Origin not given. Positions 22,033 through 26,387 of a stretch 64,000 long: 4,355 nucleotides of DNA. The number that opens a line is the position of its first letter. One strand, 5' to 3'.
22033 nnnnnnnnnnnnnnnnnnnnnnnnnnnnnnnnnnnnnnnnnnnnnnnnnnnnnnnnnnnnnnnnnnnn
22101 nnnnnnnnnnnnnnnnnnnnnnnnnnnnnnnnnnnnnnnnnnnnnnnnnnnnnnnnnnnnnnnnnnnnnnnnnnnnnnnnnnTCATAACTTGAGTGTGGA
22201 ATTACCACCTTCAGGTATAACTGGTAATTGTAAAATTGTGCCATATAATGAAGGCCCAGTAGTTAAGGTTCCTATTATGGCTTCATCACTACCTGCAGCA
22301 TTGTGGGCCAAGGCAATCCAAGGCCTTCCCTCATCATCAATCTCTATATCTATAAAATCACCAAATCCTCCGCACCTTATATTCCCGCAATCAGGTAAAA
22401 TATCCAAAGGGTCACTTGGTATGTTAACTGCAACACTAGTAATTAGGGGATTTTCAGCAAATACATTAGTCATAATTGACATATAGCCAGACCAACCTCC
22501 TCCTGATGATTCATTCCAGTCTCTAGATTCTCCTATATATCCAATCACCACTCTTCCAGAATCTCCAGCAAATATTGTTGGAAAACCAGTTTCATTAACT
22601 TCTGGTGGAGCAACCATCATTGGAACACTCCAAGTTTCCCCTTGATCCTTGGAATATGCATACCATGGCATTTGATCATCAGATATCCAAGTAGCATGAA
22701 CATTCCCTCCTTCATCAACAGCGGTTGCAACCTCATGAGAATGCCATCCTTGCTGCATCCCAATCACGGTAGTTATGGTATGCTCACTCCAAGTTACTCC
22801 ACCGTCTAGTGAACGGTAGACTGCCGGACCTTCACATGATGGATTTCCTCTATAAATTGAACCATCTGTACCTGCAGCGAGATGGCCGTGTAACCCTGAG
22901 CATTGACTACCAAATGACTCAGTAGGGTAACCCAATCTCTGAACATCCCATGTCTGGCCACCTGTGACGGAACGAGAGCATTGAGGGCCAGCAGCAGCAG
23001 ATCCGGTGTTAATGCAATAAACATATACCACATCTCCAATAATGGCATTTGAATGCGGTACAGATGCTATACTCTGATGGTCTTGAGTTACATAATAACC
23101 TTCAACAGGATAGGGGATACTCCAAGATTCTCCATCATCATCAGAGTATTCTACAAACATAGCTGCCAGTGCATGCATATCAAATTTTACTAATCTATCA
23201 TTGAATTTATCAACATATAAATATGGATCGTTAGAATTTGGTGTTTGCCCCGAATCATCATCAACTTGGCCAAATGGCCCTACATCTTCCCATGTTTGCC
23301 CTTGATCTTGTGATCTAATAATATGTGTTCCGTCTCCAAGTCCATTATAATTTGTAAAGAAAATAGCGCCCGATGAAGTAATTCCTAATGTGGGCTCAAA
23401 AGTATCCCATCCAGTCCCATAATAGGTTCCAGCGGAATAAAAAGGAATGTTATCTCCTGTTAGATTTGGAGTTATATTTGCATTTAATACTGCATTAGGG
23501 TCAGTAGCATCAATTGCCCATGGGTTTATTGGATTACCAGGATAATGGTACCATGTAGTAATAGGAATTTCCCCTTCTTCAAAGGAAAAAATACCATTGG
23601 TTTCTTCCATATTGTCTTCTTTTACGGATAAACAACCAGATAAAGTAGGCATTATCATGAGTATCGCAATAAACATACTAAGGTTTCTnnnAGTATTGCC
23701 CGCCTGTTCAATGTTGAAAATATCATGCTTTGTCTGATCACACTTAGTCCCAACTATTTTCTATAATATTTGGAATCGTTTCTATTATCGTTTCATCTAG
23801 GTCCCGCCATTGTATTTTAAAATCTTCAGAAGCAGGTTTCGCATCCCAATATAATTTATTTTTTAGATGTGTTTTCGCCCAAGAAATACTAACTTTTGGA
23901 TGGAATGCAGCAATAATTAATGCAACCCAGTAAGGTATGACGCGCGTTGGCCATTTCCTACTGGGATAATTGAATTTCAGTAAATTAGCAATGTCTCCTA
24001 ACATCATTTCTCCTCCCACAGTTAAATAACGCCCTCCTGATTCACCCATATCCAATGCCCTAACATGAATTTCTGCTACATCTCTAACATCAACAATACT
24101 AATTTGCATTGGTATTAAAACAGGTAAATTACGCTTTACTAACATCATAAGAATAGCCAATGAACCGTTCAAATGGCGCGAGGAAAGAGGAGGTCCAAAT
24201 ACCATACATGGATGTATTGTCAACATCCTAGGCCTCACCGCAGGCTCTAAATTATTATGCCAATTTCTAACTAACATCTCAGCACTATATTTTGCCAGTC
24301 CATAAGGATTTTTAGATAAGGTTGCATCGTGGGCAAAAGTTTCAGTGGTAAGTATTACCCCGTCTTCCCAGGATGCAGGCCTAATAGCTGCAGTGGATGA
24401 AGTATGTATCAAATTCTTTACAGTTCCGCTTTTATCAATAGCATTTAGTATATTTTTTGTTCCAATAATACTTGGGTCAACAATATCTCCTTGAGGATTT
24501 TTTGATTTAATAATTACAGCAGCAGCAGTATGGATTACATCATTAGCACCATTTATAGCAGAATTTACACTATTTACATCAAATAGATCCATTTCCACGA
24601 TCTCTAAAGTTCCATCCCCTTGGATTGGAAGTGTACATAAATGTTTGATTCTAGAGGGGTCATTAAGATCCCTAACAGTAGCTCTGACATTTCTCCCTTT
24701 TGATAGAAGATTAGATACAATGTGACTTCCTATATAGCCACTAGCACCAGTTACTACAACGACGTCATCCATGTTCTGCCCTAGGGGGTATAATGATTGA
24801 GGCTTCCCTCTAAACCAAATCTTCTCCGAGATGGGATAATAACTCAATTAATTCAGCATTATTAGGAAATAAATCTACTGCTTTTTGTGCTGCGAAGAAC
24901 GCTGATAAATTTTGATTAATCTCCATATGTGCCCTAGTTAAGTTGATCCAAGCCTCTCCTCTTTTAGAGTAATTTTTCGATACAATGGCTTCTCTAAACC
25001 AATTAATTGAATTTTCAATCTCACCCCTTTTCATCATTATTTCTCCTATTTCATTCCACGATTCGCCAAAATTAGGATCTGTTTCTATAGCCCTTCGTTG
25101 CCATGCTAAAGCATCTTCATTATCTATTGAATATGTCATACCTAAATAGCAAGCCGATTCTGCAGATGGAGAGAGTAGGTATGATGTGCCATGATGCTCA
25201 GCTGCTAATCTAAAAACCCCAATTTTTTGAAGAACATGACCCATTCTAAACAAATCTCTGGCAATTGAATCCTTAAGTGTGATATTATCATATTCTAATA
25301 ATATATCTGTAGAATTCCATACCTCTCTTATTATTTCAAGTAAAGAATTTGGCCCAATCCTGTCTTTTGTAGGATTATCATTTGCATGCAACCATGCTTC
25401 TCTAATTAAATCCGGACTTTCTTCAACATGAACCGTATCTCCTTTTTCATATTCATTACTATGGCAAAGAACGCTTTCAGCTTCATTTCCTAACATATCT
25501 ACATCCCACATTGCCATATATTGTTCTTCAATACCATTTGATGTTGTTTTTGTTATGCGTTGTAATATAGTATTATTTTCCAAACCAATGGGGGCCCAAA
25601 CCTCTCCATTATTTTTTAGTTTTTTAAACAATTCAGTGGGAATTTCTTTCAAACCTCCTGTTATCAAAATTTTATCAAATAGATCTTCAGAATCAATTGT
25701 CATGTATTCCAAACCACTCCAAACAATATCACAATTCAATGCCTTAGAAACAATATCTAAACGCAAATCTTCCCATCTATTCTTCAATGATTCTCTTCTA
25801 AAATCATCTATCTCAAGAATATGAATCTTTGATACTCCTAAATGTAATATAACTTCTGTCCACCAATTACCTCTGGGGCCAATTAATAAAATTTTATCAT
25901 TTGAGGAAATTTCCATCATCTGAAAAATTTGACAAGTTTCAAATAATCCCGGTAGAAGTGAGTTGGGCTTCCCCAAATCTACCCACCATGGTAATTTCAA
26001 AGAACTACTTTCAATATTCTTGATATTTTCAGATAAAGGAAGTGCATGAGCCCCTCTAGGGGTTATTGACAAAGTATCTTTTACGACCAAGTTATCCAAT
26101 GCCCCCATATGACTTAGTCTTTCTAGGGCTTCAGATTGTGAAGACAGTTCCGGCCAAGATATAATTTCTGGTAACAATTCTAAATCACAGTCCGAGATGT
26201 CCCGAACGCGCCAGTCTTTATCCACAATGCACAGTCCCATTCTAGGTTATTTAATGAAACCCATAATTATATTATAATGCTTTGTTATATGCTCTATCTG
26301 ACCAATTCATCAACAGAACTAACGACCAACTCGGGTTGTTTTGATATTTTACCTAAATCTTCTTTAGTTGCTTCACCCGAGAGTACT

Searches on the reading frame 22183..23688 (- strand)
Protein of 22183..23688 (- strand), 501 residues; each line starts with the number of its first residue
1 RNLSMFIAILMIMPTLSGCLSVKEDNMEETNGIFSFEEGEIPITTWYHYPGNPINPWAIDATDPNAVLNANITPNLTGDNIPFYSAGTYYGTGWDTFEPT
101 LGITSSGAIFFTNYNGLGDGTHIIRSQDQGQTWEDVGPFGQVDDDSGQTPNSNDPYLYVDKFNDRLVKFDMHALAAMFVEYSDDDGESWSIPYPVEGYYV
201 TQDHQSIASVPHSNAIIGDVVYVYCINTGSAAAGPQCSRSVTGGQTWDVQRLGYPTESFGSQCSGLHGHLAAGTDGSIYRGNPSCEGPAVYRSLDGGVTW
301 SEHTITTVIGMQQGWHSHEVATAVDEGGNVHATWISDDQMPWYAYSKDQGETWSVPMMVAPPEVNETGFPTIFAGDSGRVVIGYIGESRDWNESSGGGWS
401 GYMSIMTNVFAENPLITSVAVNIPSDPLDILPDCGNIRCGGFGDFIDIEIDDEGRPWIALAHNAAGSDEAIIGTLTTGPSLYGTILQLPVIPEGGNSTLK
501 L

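Call 68: search_protein_families(library=pfam, proteins=[window:22183-23688:-], max_evalue=0.0001)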
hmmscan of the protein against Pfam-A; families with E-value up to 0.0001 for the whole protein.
window:22183-23688:- (501 aa): 2 families
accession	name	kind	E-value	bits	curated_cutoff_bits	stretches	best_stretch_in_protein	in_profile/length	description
PF02012.26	BNR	-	7.1e-09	34.8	27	0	345-354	2-11/12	BNR/Asp-box repeat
PF13088.12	BNR_2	-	7.2e-09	35.8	31.4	0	239-366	86-211/277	BNR repeat-like domain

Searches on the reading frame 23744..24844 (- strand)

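Call 68: search_protein_families(library=pfam, proteins=[window:23744-24844:-], max_evalue=0.0001)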
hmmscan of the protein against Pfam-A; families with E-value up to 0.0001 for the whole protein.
window:23744-24844:- (366 aa): 7 families
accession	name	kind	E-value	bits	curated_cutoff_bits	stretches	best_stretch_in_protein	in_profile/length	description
PF01370.27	Epimerase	-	6.2e-25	88.4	20.9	1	29-272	1-236/240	NAD dependent epimerase/dehydratase family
PF01073.25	3Beta_HSD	-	1.6e-24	86.9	22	1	30-224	1-189/280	3-beta hydroxysteroid dehydrogenase/isomerase family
PF16363.11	GDP_Man_Dehyd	-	1.1e-19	71.6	27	1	31-198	2-170/332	GDP-mannose 4,6 dehydratase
PF07993.18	NAD_binding_4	-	3.9e-14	52.9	20.1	1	31-252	1-250/258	Male sterility protein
PF13460.12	NAD_binding_10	-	4.3e-13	50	27.2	1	33-159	1-107/184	NAD(P)H-binding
PF05368.20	NmrA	-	5.1e-12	46.4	27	1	26-150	2-107/298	NmrA-like family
PF02719.21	Polysacc_synt_2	-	7.2e-07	29.1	20.2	1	29-158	1-136/293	Polysaccharide biosynthesis protein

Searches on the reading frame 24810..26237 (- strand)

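Call 68: search_protein_families(library=pfam, proteins=[window:24810-26237:-], max_evalue=0.0001)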
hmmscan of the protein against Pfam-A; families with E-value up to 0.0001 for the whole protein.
window:24810-26237:- (475 aa): 3 families
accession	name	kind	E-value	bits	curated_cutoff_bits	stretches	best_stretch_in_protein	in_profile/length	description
PF01135.25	PCMT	-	7.2e-07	29.6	20.3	1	104-238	65-194/210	Protein-L-isoaspartate(D-aspartate) O-methyltransferase (PCMT)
PF07719.23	TPR_2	-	1.6e-06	28.2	27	0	392-418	2-28/34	Tetratricopeptide repeat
PF13431.12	TPR_17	-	5e-06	26.8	24.4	0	381-408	3-30/34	Tetratricopeptide repeat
